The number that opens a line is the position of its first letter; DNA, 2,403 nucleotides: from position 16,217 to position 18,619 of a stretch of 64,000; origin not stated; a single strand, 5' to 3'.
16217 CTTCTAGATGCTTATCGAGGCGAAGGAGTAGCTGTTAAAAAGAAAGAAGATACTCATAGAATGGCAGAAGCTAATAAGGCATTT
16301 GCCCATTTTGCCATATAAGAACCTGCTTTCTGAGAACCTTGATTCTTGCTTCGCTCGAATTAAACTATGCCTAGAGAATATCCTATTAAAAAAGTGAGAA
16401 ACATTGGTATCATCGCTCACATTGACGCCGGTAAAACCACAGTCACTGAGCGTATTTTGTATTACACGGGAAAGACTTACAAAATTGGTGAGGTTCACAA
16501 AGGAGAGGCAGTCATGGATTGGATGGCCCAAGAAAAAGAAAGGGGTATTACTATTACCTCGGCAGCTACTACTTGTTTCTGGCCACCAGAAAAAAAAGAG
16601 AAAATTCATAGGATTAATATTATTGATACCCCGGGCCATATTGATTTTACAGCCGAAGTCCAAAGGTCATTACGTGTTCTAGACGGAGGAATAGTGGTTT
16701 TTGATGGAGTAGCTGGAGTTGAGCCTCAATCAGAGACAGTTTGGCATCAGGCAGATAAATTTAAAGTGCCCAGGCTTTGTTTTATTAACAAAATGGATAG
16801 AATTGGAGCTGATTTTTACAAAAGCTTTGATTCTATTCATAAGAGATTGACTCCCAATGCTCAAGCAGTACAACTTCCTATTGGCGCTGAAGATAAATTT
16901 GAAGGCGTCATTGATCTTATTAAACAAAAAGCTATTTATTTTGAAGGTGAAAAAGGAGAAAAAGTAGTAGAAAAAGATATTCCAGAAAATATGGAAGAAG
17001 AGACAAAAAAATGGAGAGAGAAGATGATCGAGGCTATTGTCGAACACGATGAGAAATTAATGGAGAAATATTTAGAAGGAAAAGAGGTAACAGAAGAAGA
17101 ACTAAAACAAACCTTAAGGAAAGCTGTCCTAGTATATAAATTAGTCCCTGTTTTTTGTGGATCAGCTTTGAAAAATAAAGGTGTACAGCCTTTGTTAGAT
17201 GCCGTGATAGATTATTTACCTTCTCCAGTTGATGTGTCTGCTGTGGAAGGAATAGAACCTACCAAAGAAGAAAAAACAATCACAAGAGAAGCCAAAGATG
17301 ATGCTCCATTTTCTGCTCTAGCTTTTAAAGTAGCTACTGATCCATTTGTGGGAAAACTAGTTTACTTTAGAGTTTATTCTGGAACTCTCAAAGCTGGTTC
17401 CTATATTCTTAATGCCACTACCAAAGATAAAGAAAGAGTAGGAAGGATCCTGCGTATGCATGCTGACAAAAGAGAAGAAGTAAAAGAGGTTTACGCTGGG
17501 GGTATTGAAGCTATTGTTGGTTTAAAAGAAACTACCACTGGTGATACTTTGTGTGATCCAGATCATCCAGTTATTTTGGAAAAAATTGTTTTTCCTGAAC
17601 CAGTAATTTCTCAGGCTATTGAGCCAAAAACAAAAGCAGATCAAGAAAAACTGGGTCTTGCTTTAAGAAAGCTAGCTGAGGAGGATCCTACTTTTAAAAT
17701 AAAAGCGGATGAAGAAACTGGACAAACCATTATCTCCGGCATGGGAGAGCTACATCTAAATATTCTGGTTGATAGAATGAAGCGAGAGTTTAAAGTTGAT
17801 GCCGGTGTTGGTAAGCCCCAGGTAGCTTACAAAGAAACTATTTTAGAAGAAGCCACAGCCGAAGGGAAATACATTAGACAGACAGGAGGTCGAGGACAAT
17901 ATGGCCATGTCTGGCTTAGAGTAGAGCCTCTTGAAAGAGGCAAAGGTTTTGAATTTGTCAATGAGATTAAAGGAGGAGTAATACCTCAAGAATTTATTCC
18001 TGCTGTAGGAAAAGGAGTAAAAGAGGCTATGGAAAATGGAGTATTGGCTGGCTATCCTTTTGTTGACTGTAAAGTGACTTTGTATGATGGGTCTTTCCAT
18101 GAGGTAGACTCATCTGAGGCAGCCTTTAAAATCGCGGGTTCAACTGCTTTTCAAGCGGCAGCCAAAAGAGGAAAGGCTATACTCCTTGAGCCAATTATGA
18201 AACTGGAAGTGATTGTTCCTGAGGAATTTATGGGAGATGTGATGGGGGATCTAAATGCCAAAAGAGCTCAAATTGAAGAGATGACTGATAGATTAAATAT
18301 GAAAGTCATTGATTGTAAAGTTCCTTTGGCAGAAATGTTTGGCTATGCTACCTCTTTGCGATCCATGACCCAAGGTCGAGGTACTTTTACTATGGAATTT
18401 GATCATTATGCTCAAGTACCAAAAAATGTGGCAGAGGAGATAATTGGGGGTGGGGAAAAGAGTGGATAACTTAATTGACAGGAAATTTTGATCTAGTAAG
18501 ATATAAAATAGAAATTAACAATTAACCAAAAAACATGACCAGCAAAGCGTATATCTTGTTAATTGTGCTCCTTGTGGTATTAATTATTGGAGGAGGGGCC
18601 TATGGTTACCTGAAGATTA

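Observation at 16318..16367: A ~50-nt repeat family beginning on a TAA stop, in four copies, each directly in front of a start codon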

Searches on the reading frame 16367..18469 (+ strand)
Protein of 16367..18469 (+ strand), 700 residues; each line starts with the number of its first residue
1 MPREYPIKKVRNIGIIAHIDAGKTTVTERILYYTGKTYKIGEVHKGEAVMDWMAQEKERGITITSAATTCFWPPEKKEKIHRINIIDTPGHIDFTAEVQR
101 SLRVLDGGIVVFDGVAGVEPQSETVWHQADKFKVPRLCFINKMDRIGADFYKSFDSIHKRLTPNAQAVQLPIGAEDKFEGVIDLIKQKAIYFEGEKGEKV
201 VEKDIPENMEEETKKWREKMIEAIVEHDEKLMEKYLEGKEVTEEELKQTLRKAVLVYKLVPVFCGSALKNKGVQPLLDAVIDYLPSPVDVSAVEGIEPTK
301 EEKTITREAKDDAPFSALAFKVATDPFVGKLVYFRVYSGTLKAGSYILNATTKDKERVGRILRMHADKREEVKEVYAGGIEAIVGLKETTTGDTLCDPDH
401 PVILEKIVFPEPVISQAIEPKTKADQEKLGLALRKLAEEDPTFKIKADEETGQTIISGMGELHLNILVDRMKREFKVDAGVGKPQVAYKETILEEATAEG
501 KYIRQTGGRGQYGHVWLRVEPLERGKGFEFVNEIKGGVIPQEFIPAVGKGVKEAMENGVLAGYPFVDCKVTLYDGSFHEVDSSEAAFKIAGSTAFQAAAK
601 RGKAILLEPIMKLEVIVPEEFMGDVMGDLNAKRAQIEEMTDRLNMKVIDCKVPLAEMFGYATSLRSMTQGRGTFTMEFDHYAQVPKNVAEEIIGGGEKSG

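Call 13: search_protein_families(library=pfam, proteins=[window:16367-18469:+])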
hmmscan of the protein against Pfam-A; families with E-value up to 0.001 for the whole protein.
window:16367-18469:+ (700 aa): 7 families
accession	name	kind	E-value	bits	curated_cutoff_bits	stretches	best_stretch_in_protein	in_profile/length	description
PF00009.33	GTP_EFTU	-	8.7e-65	218.3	26.5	1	8-286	1-188/188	Elongation factor Tu GTP binding domain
PF03764.24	EFG_IV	-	3.5e-48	162.8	24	1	484-602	1-120/121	Elongation factor G, domain IV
PF14492.12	EFG_III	-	2.5e-34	117.6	27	1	409-482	1-74/75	Elongation Factor G, domain III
PF00679.30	EFG_C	-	1.2e-33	115.5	27.9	1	606-691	2-88/89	Elongation factor G C-terminus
PF03144.31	GTP_EFTU_D2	-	8.8e-19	68.2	30.3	1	329-396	1-73/73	Elongation factor Tu domain 2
PF22042.2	EF-G_D2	-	1.6e-18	67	27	1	314-397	1-83/84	Elongation factor G domain 2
PF16658.11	RF3_C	-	5.5e-06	26.7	40.1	1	416-494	13-91/132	Class II release factor RF3, C-terminal domain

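Call 71: find_homologous_proteins(query=window:16367-18469:+, max_evalue=1e-100)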
Query window:16367-18469:+ (700 aa): 8000 proteins with E <= 1e-100 among 8000 candidates; the best 120 are listed.
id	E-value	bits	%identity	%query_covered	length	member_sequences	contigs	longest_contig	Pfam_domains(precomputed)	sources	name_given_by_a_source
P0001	0.0e+0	1569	100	100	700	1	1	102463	PF00679.31,PF14492.13,PF00009.34,PF03764.25,PF16658.12,PF03144.32,PF22042.3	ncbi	-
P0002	0.0e+0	1460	92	100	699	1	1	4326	PF00679.31,PF14492.13,PF00009.34,PF03764.25,PF16658.12,PF03144.32,PF22042.3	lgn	-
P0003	0.0e+0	1404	89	100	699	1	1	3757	PF00679.31,PF14492.13,PF00009.34,PF03764.25,PF16658.12,PF03144.32,PF22042.3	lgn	-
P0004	0.0e+0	1223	77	99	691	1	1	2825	PF00679.31,PF14492.13,PF00009.34,PF03764.25,PF16658.12,PF03144.32,PF22042.3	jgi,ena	-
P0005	0.0e+0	1212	76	99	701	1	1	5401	PF00679.31,PF14492.13,PF00009.34,PF03764.25,PF16658.12,PF03144.32,PF22042.3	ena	-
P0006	0.0e+0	1210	77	100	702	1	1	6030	PF00679.31,PF14492.13,PF00009.34,PF03764.25,PF16658.12,PF03144.32,PF22042.3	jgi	-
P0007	0.0e+0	1209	76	100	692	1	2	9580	PF00679.31,PF14492.13,PF00009.34,PF03764.25,PF16658.12,PF03144.32,PF22042.3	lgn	-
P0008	0.0e+0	1209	76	100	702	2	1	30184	PF00679.31,PF14492.13,PF00009.34,PF03764.25,PF16658.12,PF03144.32,PF22042.3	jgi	jgi:elongation factor G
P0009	0.0e+0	1207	75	100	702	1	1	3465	PF00679.31,PF14492.13,PF00009.34,PF03764.25,PF16658.12,PF03144.32,PF22042.3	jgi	-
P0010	0.0e+0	1206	76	99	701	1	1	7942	PF00679.31,PF14492.13,PF00009.34,PF03764.25,PF16658.12,PF03144.32,PF22042.3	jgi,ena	-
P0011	0.0e+0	1206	76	99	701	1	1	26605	PF00679.31,PF14492.13,PF00009.34,PF03764.25,PF16658.12,PF03144.32,PF22042.3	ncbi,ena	-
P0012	0.0e+0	1206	75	100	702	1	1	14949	PF00679.31,PF14492.13,PF00009.34,PF03764.25,PF16658.12,PF03144.32,PF22042.3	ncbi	-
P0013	0.0e+0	1202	75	100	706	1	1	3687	PF00679.31,PF14492.13,PF00009.34,PF03764.25,PF16658.12,PF03144.32,PF22042.3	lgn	-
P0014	0.0e+0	1202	75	99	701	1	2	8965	PF00679.31,PF14492.13,PF00009.34,PF03764.25,PF16658.12,PF03144.32,PF22042.3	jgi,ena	-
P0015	0.0e+0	1202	75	99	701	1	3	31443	PF00679.31,PF14492.13,PF00009.34,PF03764.25,PF16658.12,PF03144.32,PF22042.3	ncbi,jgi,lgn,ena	-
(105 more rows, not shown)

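Call 72: find_encoding_contigs(protein=P0002, flank=3000, max_places=3)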
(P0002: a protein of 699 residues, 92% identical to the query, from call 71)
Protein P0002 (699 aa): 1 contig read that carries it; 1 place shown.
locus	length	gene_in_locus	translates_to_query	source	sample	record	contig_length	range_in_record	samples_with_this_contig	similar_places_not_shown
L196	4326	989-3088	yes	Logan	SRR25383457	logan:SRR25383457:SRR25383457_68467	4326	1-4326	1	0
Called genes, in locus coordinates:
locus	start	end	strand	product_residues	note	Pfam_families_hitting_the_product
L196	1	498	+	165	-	?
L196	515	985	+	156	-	PF00177:Ribosomal_S7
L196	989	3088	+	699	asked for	PF00009:GTP_EFTU, PF22042:EF-G_D2, PF03144:GTP_EFTU_D2, PF14492:EFG_III, PF16658:RF3_C (weak), PF03764:EFG_IV, PF00679:EFG_C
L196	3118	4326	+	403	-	?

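Call 73: find_encoding_contigs(protein=P0003, flank=3000, max_places=3)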
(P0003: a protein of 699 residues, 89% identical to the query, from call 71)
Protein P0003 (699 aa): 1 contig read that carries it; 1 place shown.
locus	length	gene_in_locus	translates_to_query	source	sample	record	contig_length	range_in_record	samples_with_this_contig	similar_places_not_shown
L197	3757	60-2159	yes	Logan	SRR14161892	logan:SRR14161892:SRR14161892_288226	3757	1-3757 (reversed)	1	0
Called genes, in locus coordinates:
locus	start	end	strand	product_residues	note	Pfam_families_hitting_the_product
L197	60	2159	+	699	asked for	PF00009:GTP_EFTU, PF03144:GTP_EFTU_D2, PF22042:EF-G_D2, PF14492:EFG_III, PF16658:RF3_C (weak), PF03764:EFG_IV, PF00679:EFG_C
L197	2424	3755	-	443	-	?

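Call 74: find_encoding_contigs(protein=P0001, flank=1000, max_places=2)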
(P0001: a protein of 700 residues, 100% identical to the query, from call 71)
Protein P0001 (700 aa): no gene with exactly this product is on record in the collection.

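Call 115: list_cluster_members(proteins=[P0001, P0241, P0121])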
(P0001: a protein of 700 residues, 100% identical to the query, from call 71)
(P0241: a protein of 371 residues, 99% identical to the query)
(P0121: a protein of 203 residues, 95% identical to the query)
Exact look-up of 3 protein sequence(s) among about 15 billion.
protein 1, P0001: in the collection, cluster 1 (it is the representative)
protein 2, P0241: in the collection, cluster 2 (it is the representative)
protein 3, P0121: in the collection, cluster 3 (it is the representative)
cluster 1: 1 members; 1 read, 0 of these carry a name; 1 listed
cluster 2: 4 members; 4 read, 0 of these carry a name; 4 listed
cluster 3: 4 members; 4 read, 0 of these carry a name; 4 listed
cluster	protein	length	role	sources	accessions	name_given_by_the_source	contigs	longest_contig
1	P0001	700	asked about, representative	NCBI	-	-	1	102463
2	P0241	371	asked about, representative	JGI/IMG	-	-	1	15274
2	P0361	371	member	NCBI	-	-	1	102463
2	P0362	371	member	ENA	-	-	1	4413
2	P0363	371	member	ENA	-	-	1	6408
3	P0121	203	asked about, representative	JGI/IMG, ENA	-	-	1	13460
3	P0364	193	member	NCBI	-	-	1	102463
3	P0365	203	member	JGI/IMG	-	-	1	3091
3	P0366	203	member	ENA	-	-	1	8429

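Call 116: find_encoding_contigs(protein=P0363, flank=5000, max_places=2)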
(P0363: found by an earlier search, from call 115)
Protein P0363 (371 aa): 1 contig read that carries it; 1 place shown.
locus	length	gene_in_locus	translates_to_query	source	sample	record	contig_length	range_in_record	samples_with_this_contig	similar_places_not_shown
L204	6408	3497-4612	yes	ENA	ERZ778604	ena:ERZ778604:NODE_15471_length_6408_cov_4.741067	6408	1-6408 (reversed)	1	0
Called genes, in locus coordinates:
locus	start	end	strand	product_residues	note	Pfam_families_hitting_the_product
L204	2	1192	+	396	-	?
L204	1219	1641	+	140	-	PF00075:RNase_H, PF13456:RVT_3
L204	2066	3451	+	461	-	PF13727:CoA_binding_3, PF02397:Bac_transf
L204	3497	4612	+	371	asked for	PF13439:Glyco_transf_4, PF00534:Glycos_transf_1, PF13692:Glyco_trans_1_4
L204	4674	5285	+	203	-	PF02706:Wzz (weak)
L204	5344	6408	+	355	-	?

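Call 117: find_encoding_contigs(protein=P0366, flank=6000, max_places=2)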
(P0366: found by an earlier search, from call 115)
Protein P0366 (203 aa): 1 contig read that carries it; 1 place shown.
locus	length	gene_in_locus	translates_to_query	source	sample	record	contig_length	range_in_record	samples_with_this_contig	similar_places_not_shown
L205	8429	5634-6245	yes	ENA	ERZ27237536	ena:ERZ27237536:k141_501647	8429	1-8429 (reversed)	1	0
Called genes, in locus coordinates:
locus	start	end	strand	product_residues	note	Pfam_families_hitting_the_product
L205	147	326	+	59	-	PF11369:DUF3160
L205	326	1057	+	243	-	-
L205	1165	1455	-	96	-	PF22277:EncFtn-like (weak), PF02915:Rubrerythrin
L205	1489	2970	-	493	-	PF02310:B12-binding, PF04055:Radical_SAM, PF13282:DUF4070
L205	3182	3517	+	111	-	-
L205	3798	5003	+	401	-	PF00009:GTP_EFTU, PF03144:GTP_EFTU_D2, PF03143:GTP_EFTU_D3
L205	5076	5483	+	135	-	PF00338:Ribosomal_S10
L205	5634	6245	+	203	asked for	PF00297:Ribosomal_L3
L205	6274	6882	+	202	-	PF00573:Ribosomal_L4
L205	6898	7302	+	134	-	PF00276:Ribosomal_L23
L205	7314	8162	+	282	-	PF00181:Ribosomal_L2_N, PF03947:Ribosomal_L2_C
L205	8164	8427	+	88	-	?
